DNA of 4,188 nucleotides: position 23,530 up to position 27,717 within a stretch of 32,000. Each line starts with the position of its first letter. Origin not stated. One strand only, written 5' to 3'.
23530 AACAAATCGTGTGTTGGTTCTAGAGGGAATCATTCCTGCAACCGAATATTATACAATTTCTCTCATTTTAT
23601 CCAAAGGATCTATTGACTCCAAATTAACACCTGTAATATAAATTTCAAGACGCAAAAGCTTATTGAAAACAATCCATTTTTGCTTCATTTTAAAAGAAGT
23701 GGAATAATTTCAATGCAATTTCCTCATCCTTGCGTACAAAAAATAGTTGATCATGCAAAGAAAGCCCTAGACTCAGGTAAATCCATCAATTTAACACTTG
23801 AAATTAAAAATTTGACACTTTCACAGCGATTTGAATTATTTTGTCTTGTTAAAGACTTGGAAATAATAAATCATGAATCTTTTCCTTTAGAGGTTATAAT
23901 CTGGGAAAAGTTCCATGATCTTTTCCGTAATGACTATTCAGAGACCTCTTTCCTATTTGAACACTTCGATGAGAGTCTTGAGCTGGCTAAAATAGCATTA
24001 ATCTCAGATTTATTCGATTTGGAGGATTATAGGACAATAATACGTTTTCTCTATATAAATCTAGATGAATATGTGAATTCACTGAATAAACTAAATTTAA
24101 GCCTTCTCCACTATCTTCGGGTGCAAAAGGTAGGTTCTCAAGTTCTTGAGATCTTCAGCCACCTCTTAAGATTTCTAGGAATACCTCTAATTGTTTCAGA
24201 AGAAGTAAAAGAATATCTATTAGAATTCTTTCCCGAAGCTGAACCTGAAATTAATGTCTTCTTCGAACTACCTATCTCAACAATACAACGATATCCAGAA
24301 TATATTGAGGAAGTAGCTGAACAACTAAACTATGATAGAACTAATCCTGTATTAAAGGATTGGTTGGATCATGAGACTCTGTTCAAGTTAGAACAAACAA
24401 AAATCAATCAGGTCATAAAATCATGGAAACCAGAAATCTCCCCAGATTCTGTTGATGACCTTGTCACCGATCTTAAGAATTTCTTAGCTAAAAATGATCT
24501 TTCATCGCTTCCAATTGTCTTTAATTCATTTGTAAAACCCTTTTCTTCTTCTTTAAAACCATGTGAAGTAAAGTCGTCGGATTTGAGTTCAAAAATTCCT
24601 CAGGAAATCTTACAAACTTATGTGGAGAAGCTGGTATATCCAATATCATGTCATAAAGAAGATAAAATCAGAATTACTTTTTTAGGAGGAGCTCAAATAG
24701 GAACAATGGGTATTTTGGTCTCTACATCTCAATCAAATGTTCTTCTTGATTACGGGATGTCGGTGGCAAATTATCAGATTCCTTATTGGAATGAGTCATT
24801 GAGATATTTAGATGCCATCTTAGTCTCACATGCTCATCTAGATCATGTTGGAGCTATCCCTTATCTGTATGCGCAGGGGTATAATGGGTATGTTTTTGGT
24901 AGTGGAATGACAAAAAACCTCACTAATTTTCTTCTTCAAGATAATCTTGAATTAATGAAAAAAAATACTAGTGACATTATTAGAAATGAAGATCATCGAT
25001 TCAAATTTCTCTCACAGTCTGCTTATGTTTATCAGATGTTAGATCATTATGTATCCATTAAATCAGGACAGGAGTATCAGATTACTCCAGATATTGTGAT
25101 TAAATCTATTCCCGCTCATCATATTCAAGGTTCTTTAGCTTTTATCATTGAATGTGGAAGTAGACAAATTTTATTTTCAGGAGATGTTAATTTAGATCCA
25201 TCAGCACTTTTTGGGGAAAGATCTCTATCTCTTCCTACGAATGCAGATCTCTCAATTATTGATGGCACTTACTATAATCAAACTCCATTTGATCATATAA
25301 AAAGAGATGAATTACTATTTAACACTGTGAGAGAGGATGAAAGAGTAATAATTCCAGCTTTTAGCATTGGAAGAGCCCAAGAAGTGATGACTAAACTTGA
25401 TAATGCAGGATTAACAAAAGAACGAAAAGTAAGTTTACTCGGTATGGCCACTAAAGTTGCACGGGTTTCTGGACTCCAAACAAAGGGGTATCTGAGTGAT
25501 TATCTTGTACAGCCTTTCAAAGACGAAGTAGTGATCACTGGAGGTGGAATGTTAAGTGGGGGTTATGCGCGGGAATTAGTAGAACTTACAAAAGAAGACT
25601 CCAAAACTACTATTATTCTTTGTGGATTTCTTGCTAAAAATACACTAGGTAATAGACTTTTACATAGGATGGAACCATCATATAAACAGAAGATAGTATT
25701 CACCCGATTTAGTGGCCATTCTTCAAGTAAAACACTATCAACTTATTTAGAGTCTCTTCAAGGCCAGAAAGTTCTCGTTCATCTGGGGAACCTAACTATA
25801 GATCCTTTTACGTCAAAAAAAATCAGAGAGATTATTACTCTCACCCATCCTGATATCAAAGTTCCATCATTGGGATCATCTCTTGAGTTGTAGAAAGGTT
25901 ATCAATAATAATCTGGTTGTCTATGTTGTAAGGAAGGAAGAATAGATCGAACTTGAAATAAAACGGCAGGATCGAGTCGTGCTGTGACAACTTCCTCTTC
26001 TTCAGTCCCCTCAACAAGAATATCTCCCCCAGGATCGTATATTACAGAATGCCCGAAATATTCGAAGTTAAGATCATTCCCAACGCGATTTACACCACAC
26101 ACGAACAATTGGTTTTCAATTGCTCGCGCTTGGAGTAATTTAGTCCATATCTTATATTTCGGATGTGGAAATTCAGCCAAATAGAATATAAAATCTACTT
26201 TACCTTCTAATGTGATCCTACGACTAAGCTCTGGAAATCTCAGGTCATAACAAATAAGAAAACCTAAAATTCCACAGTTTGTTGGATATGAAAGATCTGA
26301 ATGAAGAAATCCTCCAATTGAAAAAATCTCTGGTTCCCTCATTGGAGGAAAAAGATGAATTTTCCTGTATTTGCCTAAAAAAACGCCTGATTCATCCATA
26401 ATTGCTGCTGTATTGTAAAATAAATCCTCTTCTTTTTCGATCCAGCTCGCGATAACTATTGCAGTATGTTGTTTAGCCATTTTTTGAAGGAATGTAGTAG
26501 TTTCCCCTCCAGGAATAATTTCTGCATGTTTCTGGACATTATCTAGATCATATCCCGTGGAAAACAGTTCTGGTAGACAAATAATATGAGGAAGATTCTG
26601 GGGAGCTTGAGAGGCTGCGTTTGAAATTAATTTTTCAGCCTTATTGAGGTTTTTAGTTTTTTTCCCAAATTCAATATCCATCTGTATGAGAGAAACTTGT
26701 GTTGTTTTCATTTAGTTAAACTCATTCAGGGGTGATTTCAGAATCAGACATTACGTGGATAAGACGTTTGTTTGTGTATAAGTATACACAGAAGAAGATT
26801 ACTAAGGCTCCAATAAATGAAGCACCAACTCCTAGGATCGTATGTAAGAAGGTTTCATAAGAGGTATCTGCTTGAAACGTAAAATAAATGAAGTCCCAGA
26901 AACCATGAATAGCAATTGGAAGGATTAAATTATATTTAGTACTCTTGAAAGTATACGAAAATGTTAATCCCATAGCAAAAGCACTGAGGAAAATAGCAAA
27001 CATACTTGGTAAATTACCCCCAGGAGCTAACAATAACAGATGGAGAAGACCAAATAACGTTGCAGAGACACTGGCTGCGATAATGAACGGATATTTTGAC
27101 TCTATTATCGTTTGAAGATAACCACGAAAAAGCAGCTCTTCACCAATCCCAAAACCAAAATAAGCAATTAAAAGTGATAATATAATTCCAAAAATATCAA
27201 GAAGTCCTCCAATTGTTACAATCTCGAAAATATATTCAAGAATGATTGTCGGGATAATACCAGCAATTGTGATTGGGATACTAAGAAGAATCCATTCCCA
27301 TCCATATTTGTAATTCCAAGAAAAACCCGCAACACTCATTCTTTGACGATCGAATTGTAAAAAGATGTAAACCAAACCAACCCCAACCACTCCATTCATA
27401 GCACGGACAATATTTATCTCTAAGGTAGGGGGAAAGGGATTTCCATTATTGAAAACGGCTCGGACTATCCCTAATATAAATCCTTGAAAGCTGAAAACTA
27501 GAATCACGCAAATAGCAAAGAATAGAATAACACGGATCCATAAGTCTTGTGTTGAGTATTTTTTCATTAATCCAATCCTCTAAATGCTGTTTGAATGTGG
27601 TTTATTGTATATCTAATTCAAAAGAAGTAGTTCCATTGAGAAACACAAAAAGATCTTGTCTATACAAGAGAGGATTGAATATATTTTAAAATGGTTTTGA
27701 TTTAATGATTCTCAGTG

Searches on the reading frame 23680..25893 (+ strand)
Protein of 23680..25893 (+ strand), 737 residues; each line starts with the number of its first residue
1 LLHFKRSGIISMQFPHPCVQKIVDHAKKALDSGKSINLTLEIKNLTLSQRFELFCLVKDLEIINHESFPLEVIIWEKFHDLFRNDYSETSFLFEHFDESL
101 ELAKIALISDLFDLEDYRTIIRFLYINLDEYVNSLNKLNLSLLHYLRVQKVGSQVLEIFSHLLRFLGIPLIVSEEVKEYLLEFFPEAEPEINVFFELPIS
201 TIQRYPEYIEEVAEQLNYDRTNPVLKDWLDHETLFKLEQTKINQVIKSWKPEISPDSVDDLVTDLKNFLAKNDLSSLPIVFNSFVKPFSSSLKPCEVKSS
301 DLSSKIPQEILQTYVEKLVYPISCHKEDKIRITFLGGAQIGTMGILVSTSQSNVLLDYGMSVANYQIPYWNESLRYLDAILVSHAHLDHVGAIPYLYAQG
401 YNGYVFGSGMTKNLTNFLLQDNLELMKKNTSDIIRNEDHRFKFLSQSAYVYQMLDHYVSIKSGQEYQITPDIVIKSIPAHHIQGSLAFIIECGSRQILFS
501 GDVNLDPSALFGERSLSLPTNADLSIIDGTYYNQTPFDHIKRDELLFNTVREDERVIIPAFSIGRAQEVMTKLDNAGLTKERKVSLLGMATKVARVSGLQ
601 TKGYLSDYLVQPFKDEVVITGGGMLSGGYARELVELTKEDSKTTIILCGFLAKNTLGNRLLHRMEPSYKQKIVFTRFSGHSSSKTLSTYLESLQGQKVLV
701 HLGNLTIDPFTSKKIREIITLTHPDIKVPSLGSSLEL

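Call 76: search_protein_families(library=pfam, proteins=[window:23680-25893:+], max_evalue=0.0001)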
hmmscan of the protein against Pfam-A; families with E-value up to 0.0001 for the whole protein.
window:23680-25893:+ (737 aa): 4 families
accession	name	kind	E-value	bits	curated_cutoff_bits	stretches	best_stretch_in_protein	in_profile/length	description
PF12706.13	Lactamase_B_2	-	4e-10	40.1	27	1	353-537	2-172/200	Beta-lactamase superfamily domain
PF00753.33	Lactamase_B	-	2.1e-09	38.1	22.7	1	345-508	9-155/196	Metallo-beta-lactamase superfamily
PF16661.11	Lactamase_B_6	-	2.8e-09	37.1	27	1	347-504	2-163/193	Metallo-beta-lactamase superfamily domain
PF10996.14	Beta-Casp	-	6e-08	33.7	27.7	1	611-660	71-120/120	Beta-Casp domain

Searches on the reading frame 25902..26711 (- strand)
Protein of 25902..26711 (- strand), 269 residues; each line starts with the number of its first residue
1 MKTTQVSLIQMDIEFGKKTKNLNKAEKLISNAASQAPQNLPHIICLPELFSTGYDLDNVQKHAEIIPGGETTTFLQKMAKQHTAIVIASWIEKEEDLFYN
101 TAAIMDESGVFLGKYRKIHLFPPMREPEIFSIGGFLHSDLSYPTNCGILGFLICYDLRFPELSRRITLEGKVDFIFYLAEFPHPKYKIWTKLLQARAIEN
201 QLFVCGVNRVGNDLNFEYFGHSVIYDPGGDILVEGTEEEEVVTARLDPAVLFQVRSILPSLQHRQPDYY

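Call 76: search_protein_families(library=pfam, proteins=[window:25902-26711:-], max_evalue=0.0001)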
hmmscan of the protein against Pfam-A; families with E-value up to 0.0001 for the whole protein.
window:25902-26711:- (269 aa): 1 family
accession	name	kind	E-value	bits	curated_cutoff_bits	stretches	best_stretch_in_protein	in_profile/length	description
PF00795.27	CN_hydrolase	-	1.3e-51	175.9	23.2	1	6-253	2-253/256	Carbon-nitrogen hydrolase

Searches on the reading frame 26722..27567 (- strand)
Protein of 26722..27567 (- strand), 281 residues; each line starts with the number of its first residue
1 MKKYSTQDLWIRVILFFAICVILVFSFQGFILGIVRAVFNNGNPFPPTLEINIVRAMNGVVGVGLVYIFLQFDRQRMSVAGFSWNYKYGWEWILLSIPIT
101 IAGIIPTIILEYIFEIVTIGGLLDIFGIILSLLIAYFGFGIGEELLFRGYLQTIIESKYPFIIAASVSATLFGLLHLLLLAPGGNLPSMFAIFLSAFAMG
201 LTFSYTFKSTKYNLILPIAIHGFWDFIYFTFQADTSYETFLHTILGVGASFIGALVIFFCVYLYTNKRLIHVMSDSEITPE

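Call 76: search_protein_families(library=pfam, proteins=[window:26722-27567:-], max_evalue=0.0001)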
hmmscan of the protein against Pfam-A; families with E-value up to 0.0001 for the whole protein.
window:26722-27567:- (281 aa): 1 family
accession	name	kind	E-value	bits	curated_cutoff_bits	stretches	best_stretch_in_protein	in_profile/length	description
PF02517.21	Rce1-like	-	5.2e-17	62.4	22.4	1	128-227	4-93/93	Type II CAAX prenyl endopeptidase Rce1-like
